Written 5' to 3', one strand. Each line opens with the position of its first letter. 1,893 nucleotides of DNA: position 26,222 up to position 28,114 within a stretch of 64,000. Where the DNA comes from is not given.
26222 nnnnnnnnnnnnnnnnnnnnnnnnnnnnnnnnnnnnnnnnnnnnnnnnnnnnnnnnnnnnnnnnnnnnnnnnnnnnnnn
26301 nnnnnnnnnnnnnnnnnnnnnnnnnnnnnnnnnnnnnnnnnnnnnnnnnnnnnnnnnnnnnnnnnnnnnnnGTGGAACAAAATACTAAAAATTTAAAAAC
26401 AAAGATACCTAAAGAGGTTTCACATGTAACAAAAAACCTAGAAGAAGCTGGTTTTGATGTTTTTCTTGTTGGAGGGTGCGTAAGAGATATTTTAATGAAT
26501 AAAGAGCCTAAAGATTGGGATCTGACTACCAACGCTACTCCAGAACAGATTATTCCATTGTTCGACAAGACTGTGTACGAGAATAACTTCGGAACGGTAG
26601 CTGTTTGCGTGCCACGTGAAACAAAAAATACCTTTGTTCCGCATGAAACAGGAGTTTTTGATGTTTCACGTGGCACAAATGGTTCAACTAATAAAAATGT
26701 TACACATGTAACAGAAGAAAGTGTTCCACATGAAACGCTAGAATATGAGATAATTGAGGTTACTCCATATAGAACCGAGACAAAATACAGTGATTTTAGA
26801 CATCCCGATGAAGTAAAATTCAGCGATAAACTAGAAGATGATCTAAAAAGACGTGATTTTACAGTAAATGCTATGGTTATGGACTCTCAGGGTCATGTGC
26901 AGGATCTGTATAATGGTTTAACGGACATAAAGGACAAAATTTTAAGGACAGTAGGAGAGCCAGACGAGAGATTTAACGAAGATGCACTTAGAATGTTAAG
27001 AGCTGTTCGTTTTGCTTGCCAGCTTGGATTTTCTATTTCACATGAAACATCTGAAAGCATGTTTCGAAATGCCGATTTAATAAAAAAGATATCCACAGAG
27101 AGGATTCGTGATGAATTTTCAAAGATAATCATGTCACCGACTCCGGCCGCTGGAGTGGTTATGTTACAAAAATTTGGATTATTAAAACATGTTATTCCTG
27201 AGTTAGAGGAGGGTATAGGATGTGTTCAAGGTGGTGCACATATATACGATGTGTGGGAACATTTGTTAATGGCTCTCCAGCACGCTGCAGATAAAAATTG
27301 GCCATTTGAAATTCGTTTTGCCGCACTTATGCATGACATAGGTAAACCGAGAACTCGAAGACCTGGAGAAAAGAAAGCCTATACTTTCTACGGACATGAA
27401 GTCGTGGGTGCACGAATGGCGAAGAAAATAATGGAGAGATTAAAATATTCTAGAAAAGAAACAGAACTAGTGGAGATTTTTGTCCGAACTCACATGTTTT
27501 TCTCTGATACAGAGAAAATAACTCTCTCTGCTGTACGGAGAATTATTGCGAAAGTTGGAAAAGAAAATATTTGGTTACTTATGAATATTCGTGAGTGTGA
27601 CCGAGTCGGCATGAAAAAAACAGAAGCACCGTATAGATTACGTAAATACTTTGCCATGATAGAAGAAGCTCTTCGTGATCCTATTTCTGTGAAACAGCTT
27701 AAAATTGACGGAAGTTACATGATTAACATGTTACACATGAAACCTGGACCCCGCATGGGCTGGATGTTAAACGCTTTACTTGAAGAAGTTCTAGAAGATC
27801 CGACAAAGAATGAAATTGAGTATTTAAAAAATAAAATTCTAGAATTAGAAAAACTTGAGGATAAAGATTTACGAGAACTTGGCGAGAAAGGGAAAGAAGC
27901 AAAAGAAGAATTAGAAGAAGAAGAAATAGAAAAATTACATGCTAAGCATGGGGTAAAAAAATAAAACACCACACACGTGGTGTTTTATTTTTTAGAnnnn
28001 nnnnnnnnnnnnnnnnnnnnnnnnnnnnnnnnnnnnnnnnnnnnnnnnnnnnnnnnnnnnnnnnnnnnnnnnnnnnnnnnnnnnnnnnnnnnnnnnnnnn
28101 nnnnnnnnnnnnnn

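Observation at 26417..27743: The same palindromic element family occurs in frame inside the CCA-adding enzyme gene, as a five-copy array plus terminal solo copies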

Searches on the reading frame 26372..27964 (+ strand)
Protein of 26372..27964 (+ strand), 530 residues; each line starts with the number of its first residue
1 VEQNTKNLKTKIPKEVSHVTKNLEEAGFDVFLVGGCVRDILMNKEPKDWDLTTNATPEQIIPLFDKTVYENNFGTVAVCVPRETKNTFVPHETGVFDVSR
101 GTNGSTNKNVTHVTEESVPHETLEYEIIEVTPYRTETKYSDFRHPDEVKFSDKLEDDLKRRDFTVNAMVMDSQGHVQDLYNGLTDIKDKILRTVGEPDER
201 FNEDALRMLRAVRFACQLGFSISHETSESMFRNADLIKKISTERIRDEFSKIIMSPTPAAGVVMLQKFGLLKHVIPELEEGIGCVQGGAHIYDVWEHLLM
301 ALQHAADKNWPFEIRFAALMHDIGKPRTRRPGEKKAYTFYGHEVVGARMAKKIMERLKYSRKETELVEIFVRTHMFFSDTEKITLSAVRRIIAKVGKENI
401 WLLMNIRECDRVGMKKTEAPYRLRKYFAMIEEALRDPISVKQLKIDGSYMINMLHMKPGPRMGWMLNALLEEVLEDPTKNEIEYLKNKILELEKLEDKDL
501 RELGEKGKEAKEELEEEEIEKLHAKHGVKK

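Call 8: search_protein_families(library=pfam, proteins=[window:26372-27964:+])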
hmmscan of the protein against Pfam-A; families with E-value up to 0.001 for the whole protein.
window:26372-27964:+ (530 aa): 4 families
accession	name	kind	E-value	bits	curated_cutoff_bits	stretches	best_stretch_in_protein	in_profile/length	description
PF01743.26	PolyA_pol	-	7.2e-35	120.5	23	2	119-192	52-126/126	Poly A polymerase head domain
PF12627.12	PolyA_pol_RNAbd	-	2.1e-20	72.7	22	1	219-280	1-62/64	Probable RNA and SrmB- binding site of polymerase A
PF01966.28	HD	-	4.2e-12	46.8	22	1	294-386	1-103/116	HD domain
PF13735.12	tRNA_NucTran2_2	-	5.2e-08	33.4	27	1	349-485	23-145/149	tRNA nucleotidyltransferase domain 2 putative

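Call 18: find_homologous_proteins(query=window:26372-27964:+, max_evalue=1e-20)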
Query window:26372-27964:+ (530 aa): 8000 proteins with E <= 1e-20 among 8000 candidates; the best 120 are listed.
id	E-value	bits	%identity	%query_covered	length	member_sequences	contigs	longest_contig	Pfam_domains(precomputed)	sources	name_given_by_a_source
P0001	0.0e+0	1116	93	100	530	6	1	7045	PF01743.27,PF12627.13,PF01966.29,PF13735.13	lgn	-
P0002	0.0e+0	1085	90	100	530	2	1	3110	PF01743.27,PF12627.13,PF01966.29,PF13735.13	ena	-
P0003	2.2e-281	952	80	100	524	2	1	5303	PF01743.27,PF12627.13,PF01966.29,PF13735.13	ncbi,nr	ncbi:MAG: HD domain-containing protein [Candidatus Nomurabacteria bacterium]|nr:HD domain-containing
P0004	2.9e-275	932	76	99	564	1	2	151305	PF01743.27,PF12627.13,PF01966.29,PF13735.13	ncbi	-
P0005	3.1e-275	932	76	99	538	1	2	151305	PF01743.27,PF12627.13,PF01966.29,PF13735.13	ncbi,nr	ncbi:MAG: HD domain-containing protein [Candidatus Pacebacteria bacterium]|nr:HD domain-containing p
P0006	2.1e-272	922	77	100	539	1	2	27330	PF01743.27,PF12627.13,PF01966.29,PF13735.13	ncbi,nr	ncbi:MAG: HD domain-containing protein [bacterium]|nr:HD domain-containing protein [bacterium]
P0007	3.5e-265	898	75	99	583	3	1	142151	PF01743.27,PF12627.13,PF01966.29,PF13735.13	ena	-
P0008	1.6e-264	896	74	100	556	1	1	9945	PF01743.27,PF12627.13,PF01966.29,PF13735.13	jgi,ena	-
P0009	5.4e-264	895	72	100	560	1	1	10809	PF01743.27,PF12627.13,PF01966.29,PF13735.13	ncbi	-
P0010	6.0e-264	894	75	100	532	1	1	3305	PF01743.27,PF12627.13,PF01966.29,PF13735.13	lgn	-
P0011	1.2e-263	893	74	100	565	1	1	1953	PF01743.27,PF12627.13,PF01966.29,PF13735.13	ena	-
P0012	2.5e-255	866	73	99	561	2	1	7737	PF01743.27,PF12627.13,PF01966.29,PF13735.13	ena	-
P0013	7.7e-255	864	75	100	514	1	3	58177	PF01743.27,PF12627.13,PF01966.29,PF13735.13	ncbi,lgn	-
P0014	1.3e-250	850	70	100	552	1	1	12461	PF01743.27,PF12627.13,PF01966.29,PF13735.13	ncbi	-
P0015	2.7e-250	849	71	98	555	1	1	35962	PF01743.27,PF12627.13,PF01966.29,PF13735.13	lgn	-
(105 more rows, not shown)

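Call 23: find_related_loci(query=A2, collection=genome_contigs, flank=10000)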
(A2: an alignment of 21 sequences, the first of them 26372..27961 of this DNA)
Query A2 (530 aa) in genome_contigs; peptide patterns used: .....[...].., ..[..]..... (x = any residue, [..] = any of these).
600 stretches matched a pattern (row limit reached: there are more); 285 encode a relative of the query (tblastn E <= 1e-3); the best 80 are kept; 80 distinct loci.
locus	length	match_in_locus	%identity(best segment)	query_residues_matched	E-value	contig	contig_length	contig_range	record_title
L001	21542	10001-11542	75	1-530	0e+0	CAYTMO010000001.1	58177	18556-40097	MAG TPA_asm: uncultured Candidatus Saccharibacteria bacterium isolate binchicken_co398_50 genome assembly, contig: NODE_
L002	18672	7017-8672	68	1-528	0e+0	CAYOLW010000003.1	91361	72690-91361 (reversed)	MAG TPA_asm: uncultured Candidatus Saccharibacteria bacterium isolate SRP286056_co2_557 genome assembly, contig: NODE_23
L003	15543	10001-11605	64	12-530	0e+0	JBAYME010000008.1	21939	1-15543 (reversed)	MAG: Candidatus Paceibacterota bacterium isolate SO_2016_LW1_32 scaffold02189_LW64-88_2016, whole genome shotgun sequenc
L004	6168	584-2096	72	1-530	0e+0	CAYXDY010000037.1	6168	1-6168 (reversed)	MAG TPA_asm: uncultured Candidatus Saccharibacteria bacterium isolate SRP319275_co1_128 genome assembly, contig: NODE_17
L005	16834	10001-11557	64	1-529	0e+0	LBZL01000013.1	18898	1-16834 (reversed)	MAG: Candidatus Nomurabacteria bacterium GW2011_GWB1_40_7 UU13_C0013, whole genome shotgun sequence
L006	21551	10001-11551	63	10-529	0e+0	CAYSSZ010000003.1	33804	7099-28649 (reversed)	MAG TPA_asm: uncultured Candidatus Saccharibacteria bacterium isolate SRP192927_co6_844 genome assembly, contig: NODE_22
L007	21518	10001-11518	64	10-528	0e+0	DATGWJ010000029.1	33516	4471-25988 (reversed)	MAG TPA_asm: Candidatus Paceibacterota bacterium isolate SMAG_U10579 k141_430353, whole genome shotgun sequence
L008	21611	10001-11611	61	1-528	0e+0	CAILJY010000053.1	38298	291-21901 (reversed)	uncultured bacterium isolate Loclat_bin-15745 genome assembly, contig: bin-15745:53/86, whole genome shotgun sequence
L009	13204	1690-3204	62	16-528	0e+0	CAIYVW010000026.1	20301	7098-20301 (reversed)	uncultured bacterium isolate AlinenLipids_bin-9791 genome assembly, contig: bin-9791:26/52, whole genome shotgun sequenc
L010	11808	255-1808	61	1-529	0e+0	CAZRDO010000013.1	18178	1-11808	MAG TPA_asm: uncultured Candidatus Saccharibacteria bacterium isolate SRP219642_co5_552 genome assembly, contig: NODE_43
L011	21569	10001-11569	61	1-528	0e+0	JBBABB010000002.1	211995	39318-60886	MAG: Candidatus Paceibacterota bacterium isolate SO_2017_GW3_9 scaffold_77_c1_OW296A_2017, whole genome shotgun sequence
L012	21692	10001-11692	58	10-528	0e+0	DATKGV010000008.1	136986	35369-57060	MAG TPA_asm: Candidatus Paceibacterota bacterium isolate SMAG_U14560 k141_157777, whole genome shotgun sequence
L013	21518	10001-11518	61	10-528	0e+0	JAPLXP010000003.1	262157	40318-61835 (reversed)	MAG: Candidatus Nomurabacteria bacterium isolate LacPavin_0818_WC45_MAG_37_43 LacPavin_0818_WC45_scaffold_150134, whole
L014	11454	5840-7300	58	12-530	0e+0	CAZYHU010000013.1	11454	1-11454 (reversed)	MAG TPA_asm: uncultured Candidatus Saccharibacteria bacterium isolate SRP219642_co7_98 genome assembly, contig: NODE_838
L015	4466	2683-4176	59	8-530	0e+0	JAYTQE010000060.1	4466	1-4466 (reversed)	MAG: Candidatus Paceibacterota bacterium isolate GFS_455 GFS_455_59, whole genome shotgun sequence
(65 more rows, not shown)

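Call 44: predict_structure(alignment_id=A2)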
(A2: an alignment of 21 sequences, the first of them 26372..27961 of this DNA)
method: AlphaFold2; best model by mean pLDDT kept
length: 530 residues; sequences in the alignment: 21
mean_pLDDT: 76.0   pTM: 0.69
mean pLDDT of the five models: 76.0, 75.6, 74.0, 72.5, 63.4
residues with pLDDT >= 90: 134; 70-90: 249; 50-70: 78; < 50: 69
segments of 3 or more residues with pLDDT < 50: 84-122, 135-148, 327-331
pLDDT, mean of each block of 10 residues (from residue 1): 62 88 91 90 87 84 70 69 44 31 29 29 66 52 41 74 88 86 92 89 88 93 95 91 91 95 94 87 63 81 94 93 60 49 74 93 92 69 67 84 88 69 77 65 75 84 84 77 86 87 82 71 68
secondary structure, 60 per line:
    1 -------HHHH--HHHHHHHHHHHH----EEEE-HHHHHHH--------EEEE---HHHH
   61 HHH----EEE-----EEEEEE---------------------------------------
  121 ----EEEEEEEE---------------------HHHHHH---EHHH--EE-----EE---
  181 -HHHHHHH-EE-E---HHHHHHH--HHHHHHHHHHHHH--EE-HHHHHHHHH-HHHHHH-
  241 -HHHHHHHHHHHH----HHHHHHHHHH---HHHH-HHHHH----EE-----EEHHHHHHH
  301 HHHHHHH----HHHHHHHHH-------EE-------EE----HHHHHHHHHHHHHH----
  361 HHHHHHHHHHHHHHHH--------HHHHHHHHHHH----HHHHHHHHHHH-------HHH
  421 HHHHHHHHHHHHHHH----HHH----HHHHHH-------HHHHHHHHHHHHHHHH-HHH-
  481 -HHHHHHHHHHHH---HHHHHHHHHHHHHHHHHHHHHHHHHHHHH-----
elements in order: H8-11 H14-25 E30-33 H35-41 E50-53 H57-63 E68-70 E76-81 E125-132 H154-159 H182-188 H197-203 H206-218 H224-232 H234-239 H242-253 H258-267 H271-274 H276-280 H294-307 H312-320 H343-356 H361-376 H385-395 H400-410 H418-435 H447-452 H460-475 H482-493 H497-525

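Call 46: search_solved_structures(query=window:26372-27961:+, show_alignments=2, max_evalue=1e-10)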
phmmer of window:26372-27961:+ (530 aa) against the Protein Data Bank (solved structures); distinct sequences matched with E-value up to 1e-10: 20.
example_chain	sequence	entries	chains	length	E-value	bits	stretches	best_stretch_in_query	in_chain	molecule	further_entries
6ibp_A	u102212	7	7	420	4.4e-50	173.9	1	123-266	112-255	CCA-adding enzyme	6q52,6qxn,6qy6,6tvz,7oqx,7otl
7otr_A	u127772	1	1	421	4.4e-50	173.9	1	123-266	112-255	CCA-adding protein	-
1miv_A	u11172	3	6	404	1.5e-46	162.3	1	127-273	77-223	tRNA CCA-adding enzyme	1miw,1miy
3aqm_A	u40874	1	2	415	7e-34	120.4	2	153-272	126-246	Poly(A) polymerase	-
3aqk_A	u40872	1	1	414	3.3e-33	118.2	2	153-270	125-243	Poly(A) polymerase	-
3aql_A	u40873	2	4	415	3.4e-33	118.2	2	153-270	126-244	Poly(A) polymerase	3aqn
3wfo_A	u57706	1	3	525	1.5e-27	99.5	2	122-327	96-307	Poly A polymerase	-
3wfp_A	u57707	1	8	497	1.4e-24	89.7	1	122-326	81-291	Poly A polymerase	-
3wfr_E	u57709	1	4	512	1.6e-24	89.6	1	122-326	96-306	Poly A polymerase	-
3wfq_E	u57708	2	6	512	1.7e-24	89.5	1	122-326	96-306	Poly A polymerase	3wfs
4x4w_A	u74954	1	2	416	3.8e-20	75.1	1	123-254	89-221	CCA tRNA nucleotidyltransferase 1, mitochondrial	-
8cbm_E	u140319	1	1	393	4.1e-20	75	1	123-254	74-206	CCA tRNA nucleotidyltransferase 1, mitochondrial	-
1ou5_A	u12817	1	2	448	4.9e-20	74.8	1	123-254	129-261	tRNA CCA-adding enzyme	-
4wby_A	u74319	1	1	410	1.5e-16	63.3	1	152-276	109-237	Poly A polymerase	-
1vfg_A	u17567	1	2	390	1.8e-15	59.7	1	152-276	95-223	poly A polymerase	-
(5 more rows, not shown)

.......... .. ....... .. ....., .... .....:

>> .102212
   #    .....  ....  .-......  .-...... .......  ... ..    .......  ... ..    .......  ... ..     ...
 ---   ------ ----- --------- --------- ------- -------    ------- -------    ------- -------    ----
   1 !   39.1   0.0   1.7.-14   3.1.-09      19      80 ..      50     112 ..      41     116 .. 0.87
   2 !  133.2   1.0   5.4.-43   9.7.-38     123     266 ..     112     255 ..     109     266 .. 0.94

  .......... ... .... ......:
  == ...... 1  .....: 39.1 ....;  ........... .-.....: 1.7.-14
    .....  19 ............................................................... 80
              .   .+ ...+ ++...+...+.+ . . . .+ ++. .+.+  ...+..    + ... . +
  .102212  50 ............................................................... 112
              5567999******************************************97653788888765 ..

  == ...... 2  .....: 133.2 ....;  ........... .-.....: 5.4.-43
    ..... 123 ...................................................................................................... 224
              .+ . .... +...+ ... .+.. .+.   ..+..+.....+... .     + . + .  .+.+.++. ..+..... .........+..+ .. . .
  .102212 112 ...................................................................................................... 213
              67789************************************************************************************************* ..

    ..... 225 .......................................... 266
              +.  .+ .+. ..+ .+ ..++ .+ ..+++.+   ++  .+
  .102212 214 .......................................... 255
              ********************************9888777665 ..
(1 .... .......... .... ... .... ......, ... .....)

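Call 47: find_encoding_contigs(protein=P0001, flank=4000, max_places=2)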
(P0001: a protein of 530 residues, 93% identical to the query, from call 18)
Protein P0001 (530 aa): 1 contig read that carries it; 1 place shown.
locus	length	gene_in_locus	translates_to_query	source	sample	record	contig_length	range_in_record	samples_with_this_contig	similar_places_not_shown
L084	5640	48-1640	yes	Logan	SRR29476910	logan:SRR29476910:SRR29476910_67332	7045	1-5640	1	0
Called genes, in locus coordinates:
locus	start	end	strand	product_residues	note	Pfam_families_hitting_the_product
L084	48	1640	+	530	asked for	PF01743:PolyA_pol, PF12627:PolyA_pol_RNAbd, PF01966:HD, PF13735:tRNA_NucTran2_2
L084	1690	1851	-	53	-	-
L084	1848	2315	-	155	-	-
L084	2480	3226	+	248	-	PF01978:TrmB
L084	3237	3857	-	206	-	PF06736:TMEM175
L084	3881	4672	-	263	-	PF03372:Exo_endo_phos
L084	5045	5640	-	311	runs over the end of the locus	PF02899:Phage_int_SAM_1, PF13102:Phage_int_SAM_5, PF13495:Phage_int_SAM_4, PF00589:Phage_integrase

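Call 48: find_encoding_contigs(protein=P0002, flank=4000, max_places=2)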
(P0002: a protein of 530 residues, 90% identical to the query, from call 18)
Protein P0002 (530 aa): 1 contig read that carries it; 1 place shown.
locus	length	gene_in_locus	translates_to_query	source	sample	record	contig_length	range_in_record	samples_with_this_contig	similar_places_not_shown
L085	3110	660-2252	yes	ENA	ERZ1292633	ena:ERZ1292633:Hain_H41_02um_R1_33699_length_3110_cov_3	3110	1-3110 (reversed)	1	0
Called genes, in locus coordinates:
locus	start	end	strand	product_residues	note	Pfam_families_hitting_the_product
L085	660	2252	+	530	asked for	PF01743:PolyA_pol, PF12627:PolyA_pol_RNAbd, PF01966:HD, PF13735:tRNA_NucTran2_2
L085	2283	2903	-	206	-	PF06736:TMEM175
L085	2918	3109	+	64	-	?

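Call 49: find_encoding_contigs(protein=P0003, flank=4000, max_places=2)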
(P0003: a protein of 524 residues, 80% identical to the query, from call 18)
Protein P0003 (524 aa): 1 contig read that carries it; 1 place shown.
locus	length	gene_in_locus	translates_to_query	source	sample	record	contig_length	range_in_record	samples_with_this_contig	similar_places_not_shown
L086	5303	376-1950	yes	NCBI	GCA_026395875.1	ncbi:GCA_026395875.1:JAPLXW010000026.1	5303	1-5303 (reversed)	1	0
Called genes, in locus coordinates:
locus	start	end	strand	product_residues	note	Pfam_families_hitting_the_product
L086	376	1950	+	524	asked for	PF01743:PolyA_pol, PF12627:PolyA_pol_RNAbd, PF01966:HD, PF13735:tRNA_NucTran2_2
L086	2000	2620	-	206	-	PF06736:TMEM175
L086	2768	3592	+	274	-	PF01177:Asp_Glu_race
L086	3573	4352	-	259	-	PF03372:Exo_endo_phos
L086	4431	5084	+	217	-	-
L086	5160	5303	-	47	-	PF00589:Phage_integrase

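Call 66: find_encoding_contigs(protein=window:26372-27964:+, flank=3000, max_places=5)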
Protein window:26372-27964:+ (530 aa): 1 contig read that carries it; 1 place shown.
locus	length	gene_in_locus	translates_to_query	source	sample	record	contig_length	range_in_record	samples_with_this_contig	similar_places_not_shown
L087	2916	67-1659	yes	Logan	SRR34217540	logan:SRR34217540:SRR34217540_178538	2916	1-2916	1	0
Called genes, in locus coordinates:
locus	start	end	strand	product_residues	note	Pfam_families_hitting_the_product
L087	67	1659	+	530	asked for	PF01743:PolyA_pol, PF12627:PolyA_pol_RNAbd, PF01966:HD, PF13735:tRNA_NucTran2_2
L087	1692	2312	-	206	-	PF06736:TMEM175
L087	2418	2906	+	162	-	-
